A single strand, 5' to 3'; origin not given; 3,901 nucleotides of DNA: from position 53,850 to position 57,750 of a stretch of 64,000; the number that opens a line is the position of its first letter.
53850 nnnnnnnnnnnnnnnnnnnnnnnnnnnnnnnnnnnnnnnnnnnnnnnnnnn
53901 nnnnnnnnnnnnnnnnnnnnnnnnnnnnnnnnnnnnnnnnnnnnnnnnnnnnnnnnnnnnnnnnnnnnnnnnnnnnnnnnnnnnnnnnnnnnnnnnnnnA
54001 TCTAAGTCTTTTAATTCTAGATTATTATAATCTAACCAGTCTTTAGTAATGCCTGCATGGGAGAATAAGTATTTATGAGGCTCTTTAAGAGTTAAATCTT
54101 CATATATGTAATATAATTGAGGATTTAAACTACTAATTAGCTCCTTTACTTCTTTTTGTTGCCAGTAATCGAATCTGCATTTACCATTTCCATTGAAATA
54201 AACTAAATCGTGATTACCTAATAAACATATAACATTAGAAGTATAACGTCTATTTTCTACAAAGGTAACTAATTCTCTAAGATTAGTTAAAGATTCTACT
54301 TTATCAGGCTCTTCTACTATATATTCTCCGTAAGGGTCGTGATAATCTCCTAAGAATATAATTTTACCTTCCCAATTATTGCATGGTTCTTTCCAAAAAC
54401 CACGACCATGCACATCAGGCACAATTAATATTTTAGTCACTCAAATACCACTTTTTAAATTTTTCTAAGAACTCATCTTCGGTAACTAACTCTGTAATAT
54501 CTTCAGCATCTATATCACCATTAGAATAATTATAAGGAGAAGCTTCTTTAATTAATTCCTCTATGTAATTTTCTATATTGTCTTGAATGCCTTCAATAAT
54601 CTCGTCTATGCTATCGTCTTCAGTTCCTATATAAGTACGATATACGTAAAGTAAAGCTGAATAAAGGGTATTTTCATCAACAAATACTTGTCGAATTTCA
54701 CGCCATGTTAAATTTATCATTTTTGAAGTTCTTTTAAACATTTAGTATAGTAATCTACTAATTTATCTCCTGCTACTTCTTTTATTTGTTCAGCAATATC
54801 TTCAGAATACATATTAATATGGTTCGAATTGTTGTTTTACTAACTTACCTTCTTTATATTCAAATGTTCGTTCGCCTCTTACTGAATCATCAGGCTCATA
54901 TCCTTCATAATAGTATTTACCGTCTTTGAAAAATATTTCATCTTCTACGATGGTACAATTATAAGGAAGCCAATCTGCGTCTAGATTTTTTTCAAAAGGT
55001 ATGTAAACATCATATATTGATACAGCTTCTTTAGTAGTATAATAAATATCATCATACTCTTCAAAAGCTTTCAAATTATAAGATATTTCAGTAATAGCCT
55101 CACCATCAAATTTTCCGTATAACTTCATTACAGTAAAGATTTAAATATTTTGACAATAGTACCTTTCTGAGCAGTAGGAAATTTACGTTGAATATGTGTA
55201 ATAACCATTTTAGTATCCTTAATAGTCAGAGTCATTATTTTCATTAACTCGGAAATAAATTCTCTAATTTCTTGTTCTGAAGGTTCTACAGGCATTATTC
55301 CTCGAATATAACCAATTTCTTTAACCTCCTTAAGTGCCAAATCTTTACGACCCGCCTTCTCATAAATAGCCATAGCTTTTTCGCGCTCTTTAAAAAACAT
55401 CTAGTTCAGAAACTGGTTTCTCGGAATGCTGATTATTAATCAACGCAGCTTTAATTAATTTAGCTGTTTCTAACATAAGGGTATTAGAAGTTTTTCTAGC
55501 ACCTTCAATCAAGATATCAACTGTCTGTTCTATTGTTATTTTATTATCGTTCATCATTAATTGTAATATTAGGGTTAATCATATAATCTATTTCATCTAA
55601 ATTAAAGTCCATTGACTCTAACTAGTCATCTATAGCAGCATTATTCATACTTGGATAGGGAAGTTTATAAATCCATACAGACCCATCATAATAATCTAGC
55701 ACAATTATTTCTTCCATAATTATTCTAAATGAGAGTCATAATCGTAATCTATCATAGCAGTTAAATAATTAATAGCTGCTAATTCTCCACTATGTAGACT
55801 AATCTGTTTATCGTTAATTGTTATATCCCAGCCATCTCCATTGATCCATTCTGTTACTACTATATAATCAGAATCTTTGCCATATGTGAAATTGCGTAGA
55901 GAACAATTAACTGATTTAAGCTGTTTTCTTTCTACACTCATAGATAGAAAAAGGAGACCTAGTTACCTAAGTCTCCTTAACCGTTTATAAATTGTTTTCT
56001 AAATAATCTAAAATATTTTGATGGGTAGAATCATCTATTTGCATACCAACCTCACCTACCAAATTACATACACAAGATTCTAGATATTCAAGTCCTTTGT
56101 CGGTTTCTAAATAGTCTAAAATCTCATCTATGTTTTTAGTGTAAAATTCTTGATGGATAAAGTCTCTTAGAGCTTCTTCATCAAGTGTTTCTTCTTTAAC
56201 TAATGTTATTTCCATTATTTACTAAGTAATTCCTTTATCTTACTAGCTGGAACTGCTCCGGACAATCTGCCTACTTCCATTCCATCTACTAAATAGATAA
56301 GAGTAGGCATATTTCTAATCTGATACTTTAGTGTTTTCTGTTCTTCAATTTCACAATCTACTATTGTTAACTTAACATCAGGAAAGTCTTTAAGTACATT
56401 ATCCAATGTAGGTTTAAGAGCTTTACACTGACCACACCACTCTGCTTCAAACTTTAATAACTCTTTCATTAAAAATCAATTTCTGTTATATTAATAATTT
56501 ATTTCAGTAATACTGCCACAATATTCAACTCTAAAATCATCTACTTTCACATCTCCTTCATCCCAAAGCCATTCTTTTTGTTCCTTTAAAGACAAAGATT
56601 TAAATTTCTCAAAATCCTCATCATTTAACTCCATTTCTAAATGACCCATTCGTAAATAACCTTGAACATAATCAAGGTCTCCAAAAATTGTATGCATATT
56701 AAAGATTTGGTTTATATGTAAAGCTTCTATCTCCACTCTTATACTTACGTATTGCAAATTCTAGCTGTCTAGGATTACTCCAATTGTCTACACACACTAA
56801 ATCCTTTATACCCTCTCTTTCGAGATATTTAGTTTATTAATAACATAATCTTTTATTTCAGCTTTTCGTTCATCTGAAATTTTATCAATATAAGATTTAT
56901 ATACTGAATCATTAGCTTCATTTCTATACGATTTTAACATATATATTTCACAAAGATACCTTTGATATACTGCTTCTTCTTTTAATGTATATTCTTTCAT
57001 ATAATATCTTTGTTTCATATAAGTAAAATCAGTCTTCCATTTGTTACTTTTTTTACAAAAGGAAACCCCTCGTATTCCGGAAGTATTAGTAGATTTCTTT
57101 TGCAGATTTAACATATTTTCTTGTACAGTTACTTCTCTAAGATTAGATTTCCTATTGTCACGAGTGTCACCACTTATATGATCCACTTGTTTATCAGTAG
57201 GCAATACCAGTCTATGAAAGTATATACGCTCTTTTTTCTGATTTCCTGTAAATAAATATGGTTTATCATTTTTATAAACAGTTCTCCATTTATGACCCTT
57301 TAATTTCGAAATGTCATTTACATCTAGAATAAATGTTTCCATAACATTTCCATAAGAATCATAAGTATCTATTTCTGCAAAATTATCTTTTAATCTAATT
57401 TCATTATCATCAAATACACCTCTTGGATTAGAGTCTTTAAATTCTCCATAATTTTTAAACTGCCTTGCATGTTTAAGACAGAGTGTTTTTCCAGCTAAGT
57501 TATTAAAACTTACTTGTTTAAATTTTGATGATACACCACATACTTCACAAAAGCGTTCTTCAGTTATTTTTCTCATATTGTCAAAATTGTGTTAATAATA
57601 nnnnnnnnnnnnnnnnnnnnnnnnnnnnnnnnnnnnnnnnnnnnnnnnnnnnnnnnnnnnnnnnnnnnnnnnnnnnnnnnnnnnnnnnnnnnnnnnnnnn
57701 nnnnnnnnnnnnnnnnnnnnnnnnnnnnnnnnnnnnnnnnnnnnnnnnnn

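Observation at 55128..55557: Phage-encoded GatB/YqeY-domain protein broken by a +1 shift at UUU-UAA within a T6 run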

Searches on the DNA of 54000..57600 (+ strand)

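Call 6: search_dna_similar(query=window:54000-57600:+, collection=phages, mode=near, max_rows=30)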
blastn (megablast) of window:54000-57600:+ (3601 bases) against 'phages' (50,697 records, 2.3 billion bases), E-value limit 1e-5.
Records with a match: 1; places in all: 1; records where one place covers at least 80% of the query: 0.
Best place of each record, by identity: 80-90% 1.
By first word of the organism name: Bacteriophage 1.
By host as written in the record: - 1.
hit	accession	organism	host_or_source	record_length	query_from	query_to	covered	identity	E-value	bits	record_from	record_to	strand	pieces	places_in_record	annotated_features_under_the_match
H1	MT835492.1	Bacteriophage sp.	human fecal samples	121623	1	1571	44%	87.2%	0e+0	1800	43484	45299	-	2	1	record has no annotation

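Call 8: get_annotated_region(hit=H1, flank=3000)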
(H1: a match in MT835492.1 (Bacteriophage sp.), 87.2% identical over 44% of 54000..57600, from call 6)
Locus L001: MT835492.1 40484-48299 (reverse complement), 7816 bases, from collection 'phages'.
description: UNVERIFIED: Bacteriophage sp. clone scaffold_35 genomic sequence.
organism: Bacteriophage sp. (NCBI taxid 38018)
taxonomy: Viruses
host: -; source: human fecal samples; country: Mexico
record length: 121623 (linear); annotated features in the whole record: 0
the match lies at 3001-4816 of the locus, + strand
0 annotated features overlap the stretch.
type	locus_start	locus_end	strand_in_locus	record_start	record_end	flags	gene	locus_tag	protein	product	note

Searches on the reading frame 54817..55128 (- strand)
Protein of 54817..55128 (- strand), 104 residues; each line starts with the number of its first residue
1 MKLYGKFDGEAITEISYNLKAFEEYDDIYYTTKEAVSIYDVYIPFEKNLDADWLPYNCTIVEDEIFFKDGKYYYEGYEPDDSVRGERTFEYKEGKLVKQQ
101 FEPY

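Call 37: find_encoding_contigs(protein=window:54817-55128:-, flank=1200, max_places=10)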
Protein seq(104 aa) (104 aa): 23 contigs read that carry it; 10 places shown.
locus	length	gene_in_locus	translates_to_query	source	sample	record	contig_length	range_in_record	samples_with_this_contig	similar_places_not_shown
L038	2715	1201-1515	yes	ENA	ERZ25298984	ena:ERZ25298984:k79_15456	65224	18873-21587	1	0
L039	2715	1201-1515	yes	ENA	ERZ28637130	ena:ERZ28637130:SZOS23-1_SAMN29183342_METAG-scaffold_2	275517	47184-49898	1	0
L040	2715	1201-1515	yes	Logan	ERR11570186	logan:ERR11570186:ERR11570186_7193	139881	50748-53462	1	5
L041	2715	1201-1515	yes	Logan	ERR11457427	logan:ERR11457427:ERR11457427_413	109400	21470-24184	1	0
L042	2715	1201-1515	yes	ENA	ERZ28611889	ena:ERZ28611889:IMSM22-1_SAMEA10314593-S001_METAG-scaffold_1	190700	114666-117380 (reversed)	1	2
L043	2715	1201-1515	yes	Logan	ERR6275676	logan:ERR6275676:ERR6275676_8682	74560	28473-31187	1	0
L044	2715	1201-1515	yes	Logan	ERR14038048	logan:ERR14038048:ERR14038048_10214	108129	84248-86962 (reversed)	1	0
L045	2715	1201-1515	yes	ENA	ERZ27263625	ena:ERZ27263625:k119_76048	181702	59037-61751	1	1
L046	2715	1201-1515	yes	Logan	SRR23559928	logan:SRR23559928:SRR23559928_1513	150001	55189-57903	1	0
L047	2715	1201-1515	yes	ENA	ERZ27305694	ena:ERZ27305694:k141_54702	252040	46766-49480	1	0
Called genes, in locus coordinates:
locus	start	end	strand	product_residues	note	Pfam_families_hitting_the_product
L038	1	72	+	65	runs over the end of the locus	-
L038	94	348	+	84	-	PF00085:Thioredoxin, PF13098:Thioredoxin_2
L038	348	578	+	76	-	-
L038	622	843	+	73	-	-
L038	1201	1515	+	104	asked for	-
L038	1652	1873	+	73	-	-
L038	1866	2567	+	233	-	PF00149:Metallophos (weak)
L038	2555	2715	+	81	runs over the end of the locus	-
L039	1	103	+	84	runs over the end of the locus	PF00085:Thioredoxin, PF13098:Thioredoxin_2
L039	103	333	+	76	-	-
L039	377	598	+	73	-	-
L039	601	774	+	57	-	-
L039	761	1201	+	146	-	PF09424:YqeY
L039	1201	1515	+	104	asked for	-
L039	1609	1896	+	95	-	-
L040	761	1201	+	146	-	PF09424:YqeY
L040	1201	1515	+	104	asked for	-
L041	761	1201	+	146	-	PF09424:YqeY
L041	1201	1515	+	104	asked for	-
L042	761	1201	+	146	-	PF09424:YqeY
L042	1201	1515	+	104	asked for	-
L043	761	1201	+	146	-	PF09424:YqeY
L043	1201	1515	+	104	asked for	-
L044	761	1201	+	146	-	PF09424:YqeY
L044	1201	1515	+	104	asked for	-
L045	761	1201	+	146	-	PF09424:YqeY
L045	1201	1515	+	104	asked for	-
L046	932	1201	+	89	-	PF09424:YqeY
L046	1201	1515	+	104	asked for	-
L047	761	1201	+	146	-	PF09424:YqeY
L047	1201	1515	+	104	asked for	-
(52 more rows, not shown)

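Call 45: search_protein_families(library=phrogs, proteins=[window:54817-55128:-], max_evalue=0.001)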
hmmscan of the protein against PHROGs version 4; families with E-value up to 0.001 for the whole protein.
seq(104 aa): 1 family
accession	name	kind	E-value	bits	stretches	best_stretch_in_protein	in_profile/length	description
phrog_10273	-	unknown function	0.00011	23.2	1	10-99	10-97/118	-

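Call 51: search_protein_families(library=pfam, proteins=[window:54817-55128:-], max_evalue=0.01)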
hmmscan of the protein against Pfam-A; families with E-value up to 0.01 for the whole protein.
seq(104 aa): 0 families

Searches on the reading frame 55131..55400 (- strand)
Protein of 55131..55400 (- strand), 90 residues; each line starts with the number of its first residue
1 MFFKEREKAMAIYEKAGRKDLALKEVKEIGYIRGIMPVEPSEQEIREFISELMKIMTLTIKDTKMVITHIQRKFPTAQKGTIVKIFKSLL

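Call 5: search_protein_families(library=pfam, proteins=[window:55131-55400:-], max_evalue=1)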
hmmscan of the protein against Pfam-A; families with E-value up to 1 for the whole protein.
seq(90 aa): 4 families
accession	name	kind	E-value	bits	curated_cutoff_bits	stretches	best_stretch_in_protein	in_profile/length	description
PF09424.15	YqeY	-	2.5e-09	37.8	27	1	3-80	54-132/143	Yqey-like protein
PF03637.22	Mob1_phocein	-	0.0043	17.5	27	1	47-89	79-121/170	Mob1/phocein family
PF22315.2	PF0095-like_C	-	0.049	14.4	27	1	42-67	13-39/43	PF0095-like, C-terminal domain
PF04607.23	RelA_SpoT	-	0.071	13.8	27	1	8-63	4-60/113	Region found in RelA / SpoT proteins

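Call 18: find_encoding_contigs(protein=window:55131-55400:-, flank=3000, max_places=10)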
Protein seq(90 aa) (90 aa): no gene with exactly this product is on record in the collection.

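Call 25: list_cluster_members(proteins=[window:55131-55400:-, window:55393-55557:-, window:54817-55128:-, window:55131-55373:-])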
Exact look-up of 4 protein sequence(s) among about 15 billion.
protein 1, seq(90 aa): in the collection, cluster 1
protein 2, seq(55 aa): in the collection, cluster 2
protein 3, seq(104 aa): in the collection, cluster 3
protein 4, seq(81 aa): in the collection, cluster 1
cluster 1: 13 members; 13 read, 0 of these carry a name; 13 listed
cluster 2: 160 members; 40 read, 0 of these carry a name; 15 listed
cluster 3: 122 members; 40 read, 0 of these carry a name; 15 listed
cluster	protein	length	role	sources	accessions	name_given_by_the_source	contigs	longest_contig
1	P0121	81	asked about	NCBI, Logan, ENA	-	-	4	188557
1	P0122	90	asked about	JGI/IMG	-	-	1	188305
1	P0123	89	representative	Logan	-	-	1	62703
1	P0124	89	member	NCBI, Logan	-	-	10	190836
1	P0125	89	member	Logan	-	-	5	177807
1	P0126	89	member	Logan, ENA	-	-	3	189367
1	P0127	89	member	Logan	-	-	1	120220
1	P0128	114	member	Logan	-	-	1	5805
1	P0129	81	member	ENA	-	-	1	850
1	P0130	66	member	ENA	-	-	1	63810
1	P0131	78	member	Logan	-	-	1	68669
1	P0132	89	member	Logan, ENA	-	-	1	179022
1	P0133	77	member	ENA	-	-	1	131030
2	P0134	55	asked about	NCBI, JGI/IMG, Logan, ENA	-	-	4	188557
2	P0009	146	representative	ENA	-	-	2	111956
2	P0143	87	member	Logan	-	-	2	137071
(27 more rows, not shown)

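Call 28: find_encoding_contigs(protein=window:55131-55373:-, flank=3000, max_places=10)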
Protein seq(81 aa) (81 aa): no gene with exactly this product is on record in the collection.

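Call 29: find_encoding_contigs(protein=P0124, flank=2500, max_places=8)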
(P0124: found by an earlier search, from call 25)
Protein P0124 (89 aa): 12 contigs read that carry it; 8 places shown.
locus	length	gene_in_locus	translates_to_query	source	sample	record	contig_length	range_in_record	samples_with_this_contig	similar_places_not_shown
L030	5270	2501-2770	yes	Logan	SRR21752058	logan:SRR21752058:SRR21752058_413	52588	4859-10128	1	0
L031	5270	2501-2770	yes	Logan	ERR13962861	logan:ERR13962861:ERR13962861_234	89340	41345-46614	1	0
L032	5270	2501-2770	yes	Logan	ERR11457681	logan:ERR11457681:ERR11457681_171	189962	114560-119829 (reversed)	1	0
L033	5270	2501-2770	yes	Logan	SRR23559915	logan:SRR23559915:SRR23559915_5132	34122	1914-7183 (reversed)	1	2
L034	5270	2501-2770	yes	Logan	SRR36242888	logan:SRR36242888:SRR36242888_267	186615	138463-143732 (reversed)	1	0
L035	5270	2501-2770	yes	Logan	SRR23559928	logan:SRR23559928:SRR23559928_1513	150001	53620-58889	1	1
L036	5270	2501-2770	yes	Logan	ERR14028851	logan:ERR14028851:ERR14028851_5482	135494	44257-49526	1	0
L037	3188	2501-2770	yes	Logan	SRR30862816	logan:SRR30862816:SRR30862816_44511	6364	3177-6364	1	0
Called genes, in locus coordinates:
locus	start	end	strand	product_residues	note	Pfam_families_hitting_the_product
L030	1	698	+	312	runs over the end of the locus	PF13392:HNH_3 (weak)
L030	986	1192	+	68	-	PF13597:NRDD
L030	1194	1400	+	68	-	-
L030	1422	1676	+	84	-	PF00085:Thioredoxin, PF13098:Thioredoxin_2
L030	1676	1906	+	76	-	-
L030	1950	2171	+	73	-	-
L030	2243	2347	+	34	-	-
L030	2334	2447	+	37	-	-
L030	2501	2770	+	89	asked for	PF09424:YqeY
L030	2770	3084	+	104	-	-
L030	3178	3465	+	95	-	-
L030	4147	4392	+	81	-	-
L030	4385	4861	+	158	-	-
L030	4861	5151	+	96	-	-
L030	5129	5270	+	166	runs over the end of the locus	PF22769:DCD (weak), PF00692:dUTPase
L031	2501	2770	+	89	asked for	PF09424:YqeY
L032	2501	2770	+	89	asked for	PF09424:YqeY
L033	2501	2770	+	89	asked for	PF09424:YqeY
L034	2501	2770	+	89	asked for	PF09424:YqeY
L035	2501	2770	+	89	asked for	PF09424:YqeY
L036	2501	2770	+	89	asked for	PF09424:YqeY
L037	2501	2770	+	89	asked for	PF09424:YqeY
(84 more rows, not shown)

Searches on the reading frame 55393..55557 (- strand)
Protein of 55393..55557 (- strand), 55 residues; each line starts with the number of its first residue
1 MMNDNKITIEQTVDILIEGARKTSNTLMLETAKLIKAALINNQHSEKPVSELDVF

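Call 5: search_protein_families(library=pfam, proteins=[window:55393-55557:-], max_evalue=1)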
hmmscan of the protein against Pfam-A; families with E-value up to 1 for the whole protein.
seq(55 aa): 0 families

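Call 27: find_encoding_contigs(protein=window:55393-55557:-, flank=3000, max_places=10)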
Protein seq(55 aa) (55 aa): no gene with exactly this product is on record in the collection.
